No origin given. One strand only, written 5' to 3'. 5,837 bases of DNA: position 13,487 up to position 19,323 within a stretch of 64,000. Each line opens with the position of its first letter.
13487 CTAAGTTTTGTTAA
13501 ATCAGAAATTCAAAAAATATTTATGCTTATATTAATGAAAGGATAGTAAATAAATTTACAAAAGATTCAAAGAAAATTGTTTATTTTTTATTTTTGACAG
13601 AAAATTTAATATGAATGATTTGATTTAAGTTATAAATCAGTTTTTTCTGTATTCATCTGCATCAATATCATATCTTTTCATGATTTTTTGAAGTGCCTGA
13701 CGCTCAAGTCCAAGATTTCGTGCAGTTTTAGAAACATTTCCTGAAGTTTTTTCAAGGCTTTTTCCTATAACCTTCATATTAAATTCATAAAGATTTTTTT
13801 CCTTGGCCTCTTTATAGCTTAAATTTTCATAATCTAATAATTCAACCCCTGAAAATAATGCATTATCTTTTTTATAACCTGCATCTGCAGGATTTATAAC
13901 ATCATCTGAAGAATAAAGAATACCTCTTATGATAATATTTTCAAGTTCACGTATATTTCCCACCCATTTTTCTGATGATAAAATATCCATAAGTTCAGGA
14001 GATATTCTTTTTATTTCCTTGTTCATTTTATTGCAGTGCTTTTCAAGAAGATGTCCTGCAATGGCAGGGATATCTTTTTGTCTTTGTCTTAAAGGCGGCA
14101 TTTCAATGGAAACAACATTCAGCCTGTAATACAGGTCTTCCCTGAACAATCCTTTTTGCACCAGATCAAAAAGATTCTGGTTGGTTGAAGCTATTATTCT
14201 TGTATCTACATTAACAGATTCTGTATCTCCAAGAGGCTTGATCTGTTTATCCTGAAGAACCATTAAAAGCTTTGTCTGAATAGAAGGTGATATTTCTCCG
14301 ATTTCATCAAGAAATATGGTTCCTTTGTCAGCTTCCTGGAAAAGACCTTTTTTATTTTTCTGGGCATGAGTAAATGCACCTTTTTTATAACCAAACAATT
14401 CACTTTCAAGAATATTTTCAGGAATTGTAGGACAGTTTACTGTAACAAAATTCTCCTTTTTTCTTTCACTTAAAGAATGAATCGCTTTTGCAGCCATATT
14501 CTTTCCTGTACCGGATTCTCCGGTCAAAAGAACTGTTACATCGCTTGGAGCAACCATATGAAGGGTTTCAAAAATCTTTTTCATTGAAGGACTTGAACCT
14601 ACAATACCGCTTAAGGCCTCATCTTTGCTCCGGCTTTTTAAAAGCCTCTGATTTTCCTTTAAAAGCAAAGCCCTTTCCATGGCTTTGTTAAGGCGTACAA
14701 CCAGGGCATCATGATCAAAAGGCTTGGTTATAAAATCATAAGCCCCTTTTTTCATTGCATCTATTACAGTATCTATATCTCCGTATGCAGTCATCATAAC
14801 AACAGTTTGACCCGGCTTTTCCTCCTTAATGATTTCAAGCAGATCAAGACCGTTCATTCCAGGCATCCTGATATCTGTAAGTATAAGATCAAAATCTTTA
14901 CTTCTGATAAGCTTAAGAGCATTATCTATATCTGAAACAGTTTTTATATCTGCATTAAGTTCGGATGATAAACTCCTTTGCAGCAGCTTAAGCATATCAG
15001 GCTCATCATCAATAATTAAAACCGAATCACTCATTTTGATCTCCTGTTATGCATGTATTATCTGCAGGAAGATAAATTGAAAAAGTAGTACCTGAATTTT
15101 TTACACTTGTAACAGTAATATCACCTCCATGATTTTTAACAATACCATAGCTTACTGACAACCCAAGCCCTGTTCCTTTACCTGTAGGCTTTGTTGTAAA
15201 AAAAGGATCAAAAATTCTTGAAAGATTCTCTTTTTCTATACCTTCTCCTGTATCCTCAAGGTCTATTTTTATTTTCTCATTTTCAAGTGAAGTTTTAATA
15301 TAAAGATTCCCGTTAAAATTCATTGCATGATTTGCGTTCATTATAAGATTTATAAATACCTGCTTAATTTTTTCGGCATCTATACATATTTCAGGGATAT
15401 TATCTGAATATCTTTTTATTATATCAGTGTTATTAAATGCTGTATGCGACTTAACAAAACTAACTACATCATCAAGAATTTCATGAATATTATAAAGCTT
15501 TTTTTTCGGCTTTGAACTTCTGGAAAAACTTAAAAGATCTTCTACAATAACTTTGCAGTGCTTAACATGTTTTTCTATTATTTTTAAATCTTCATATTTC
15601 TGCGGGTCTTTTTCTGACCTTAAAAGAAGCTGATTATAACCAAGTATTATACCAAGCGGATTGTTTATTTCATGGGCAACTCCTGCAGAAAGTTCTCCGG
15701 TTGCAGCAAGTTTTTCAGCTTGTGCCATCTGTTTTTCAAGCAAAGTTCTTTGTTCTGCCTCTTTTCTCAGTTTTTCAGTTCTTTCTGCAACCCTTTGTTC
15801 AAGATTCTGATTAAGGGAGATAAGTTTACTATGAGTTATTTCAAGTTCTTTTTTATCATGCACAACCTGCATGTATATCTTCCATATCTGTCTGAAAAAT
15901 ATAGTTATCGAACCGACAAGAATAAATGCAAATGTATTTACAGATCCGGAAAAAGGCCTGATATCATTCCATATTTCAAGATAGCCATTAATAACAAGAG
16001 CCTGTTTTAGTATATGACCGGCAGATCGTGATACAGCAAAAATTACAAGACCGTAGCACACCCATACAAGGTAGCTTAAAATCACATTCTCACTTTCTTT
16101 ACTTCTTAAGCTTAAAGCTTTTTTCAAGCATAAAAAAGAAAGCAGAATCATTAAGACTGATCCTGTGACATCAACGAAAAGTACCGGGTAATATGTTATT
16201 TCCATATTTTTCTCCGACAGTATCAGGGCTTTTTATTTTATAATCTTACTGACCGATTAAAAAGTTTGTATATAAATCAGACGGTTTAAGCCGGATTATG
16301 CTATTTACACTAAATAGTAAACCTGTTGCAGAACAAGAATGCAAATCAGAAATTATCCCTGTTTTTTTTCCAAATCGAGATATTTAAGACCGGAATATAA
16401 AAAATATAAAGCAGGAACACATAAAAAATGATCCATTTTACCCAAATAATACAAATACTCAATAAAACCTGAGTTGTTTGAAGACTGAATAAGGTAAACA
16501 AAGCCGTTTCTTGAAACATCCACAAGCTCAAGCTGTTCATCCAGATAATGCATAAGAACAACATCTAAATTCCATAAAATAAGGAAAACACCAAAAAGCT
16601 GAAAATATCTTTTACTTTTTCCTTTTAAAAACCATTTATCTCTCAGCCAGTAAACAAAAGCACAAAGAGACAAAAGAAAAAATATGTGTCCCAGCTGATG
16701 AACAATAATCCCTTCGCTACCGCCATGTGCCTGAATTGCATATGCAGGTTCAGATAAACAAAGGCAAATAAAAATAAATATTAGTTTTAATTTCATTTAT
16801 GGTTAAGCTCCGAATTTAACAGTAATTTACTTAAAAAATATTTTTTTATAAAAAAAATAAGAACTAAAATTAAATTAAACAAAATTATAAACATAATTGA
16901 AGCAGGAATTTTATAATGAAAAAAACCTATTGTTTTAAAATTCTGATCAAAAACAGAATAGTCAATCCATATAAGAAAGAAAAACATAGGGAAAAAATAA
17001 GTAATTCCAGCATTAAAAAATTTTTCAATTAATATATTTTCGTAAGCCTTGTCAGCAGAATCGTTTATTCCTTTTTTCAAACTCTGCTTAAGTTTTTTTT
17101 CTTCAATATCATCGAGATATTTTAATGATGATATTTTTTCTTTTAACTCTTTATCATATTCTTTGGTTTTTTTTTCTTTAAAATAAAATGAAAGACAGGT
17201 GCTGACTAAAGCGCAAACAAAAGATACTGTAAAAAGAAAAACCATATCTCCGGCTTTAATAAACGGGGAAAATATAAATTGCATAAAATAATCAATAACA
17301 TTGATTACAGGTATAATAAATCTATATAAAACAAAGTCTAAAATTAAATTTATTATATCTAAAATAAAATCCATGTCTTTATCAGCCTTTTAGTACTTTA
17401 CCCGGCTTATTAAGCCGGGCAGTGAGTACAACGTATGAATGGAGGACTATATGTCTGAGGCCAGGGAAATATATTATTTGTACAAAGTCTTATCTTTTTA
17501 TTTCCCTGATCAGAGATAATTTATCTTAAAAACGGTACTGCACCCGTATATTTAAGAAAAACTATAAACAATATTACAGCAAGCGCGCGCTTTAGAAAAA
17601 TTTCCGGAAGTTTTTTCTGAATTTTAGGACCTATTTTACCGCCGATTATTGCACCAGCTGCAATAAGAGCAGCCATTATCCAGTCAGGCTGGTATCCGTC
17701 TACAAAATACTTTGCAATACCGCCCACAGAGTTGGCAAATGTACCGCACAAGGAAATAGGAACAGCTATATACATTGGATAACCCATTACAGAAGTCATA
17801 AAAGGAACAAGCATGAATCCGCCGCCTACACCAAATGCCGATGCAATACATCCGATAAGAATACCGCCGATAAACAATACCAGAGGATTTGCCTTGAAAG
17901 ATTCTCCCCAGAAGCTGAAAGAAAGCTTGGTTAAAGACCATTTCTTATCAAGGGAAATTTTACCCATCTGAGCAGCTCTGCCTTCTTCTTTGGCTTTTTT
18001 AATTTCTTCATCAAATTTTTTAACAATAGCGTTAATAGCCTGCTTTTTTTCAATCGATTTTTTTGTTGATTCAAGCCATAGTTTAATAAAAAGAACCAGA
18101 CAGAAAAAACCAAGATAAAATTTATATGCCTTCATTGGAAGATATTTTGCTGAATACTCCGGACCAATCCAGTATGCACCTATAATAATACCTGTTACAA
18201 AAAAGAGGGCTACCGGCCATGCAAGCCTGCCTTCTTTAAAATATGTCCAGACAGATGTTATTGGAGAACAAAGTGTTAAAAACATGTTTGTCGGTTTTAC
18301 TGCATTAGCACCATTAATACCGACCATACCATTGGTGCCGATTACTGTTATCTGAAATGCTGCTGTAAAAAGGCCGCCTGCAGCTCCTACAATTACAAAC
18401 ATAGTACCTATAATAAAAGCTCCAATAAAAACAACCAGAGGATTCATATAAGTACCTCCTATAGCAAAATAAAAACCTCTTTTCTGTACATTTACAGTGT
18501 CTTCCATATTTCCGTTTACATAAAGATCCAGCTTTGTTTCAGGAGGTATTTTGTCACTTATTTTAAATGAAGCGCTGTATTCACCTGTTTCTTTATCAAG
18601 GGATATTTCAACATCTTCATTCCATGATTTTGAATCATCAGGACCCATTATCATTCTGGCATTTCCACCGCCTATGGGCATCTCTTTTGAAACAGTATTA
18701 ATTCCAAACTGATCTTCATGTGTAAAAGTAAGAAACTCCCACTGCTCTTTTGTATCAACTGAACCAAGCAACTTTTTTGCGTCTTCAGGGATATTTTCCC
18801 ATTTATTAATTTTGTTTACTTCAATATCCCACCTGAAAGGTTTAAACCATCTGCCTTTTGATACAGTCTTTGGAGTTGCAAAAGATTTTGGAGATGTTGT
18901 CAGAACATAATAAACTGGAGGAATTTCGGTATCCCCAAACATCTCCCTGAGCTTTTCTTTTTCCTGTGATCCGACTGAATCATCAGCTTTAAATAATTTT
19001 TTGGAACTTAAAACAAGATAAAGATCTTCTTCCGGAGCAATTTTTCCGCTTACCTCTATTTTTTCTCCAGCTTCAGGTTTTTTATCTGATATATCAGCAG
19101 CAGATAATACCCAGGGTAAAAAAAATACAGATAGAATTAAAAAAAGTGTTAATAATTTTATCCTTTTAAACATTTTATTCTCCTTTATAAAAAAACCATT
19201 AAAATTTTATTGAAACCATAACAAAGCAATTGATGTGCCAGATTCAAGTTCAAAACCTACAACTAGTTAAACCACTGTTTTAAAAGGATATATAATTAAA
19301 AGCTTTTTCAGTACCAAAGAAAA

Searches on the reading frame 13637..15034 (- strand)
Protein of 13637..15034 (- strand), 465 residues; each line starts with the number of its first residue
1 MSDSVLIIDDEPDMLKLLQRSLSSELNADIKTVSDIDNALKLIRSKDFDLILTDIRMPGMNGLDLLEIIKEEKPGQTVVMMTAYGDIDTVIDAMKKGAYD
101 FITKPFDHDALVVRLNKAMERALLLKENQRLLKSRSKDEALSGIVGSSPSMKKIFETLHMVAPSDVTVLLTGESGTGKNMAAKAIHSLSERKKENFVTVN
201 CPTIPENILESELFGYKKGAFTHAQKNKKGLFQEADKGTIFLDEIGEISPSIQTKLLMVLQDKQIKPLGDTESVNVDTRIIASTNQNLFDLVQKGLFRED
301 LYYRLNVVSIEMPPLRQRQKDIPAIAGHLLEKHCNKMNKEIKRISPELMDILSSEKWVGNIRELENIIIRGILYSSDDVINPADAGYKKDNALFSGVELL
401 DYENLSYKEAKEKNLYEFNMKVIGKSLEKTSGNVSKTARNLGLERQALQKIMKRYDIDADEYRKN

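Call 12: search_protein_families(library=pfam, proteins=[window:13637-15034:-])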
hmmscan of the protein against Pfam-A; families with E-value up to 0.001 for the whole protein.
window:13637-15034:- (465 aa): 11 families
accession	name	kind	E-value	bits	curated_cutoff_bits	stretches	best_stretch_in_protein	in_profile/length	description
PF00158.32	Sigma54_activat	-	9.9e-69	230.8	20.2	1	144-311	1-168/168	Sigma-54 interaction domain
PF00072.30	Response_reg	-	1.3e-31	109.5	30.2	1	5-115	1-110/111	Response regulator receiver domain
PF14532.12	Sigma54_activ_2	-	5.2e-22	79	25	1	145-315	1-138/138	Sigma-54 interaction domain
PF25601.1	AAA_lid_14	-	2.4e-19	69.4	27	1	316-384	1-69/87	AAA+ ATPase lid domain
PF07728.20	AAA_5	-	4.5e-11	43.4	22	1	168-287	2-124/139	AAA domain (dynein-related subfamily)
PF07724.20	AAA_2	-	2.3e-09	37.9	27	1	166-286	4-125/166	AAA domain (Cdc48 subfamily)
PF00004.35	AAA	-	5.4e-09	37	21.2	1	168-298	1-120/131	ATPase family associated with various cellular activities (AAA)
PF02954.25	HTH_8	-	1.4e-06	28.3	22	1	418-455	5-42/42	Bacterial regulatory protein, Fis family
PF01078.27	Mg_chelatase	-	8.4e-06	25.8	20.3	0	225-275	95-145/207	Magnesium chelatase, subunit ChlI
PF07726.17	AAA_3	-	0.00017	21.9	27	1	168-285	2-111/131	ATPase family associated with various cellular activities (AAA)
PF20030.5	bpMoxR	-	0.0003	20.3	27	1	153-283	19-144/205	MoxR domain in the MoxR-vWA-beta-propeller ternary systems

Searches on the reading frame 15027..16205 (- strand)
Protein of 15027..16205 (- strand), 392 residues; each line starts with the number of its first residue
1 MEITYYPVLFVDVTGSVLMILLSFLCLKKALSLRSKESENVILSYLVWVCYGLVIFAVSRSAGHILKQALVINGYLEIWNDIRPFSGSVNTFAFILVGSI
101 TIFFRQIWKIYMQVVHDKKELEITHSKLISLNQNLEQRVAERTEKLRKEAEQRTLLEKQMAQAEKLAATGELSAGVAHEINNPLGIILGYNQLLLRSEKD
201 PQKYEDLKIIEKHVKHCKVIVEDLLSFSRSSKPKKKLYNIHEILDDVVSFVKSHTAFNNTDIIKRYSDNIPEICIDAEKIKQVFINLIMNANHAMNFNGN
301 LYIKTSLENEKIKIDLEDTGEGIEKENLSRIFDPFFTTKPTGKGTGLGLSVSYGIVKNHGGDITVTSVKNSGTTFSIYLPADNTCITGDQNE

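Call 12: search_protein_families(library=pfam, proteins=[window:15027-16205:-])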
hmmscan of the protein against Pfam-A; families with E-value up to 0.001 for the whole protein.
window:15027-16205:- (392 aa): 2 families
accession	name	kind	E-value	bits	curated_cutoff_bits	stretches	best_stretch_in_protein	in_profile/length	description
PF02518.31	HATPase_c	-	1.1e-24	87.4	26.4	1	276-382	2-110/111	Histidine kinase-, DNA gyrase B-, and HSP90-like ATPase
PF00512.31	HisKA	-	1.5e-14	54.2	26.9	1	170-230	3-63/66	His Kinase A (phospho-acceptor) domain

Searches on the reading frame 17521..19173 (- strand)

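Call 12: search_protein_families(library=pfam, proteins=[window:17521-19173:-])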
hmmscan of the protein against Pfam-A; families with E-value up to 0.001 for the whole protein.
window:17521-19173:- (550 aa): 1 family
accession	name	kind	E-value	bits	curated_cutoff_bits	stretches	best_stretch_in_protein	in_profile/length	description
PF01925.25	TauE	-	1.2e-35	123.7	32.6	1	249-541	2-236/237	Sulfite exporter TauE/SafE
